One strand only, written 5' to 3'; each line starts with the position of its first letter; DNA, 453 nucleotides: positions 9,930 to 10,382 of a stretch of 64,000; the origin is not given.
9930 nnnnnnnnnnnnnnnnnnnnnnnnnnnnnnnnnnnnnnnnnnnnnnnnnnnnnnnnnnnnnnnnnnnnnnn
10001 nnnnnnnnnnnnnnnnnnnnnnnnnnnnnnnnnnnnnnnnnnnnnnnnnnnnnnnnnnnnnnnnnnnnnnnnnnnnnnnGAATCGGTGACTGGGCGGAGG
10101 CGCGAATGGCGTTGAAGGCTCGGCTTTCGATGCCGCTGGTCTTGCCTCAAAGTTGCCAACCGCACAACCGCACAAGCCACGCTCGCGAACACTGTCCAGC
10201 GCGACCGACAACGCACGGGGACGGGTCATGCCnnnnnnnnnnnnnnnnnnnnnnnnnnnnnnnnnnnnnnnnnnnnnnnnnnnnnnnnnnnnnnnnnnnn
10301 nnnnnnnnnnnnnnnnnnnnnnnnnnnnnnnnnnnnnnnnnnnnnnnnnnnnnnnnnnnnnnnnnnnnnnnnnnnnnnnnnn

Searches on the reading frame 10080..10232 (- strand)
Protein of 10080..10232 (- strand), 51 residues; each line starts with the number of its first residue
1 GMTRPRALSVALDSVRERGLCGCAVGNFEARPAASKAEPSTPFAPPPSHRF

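Call 29: search_protein_families(library=pfam, max_evalue=10, proteins=[window:10080-10232:-])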
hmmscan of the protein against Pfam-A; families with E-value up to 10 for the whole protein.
seq(51 aa): 0 families
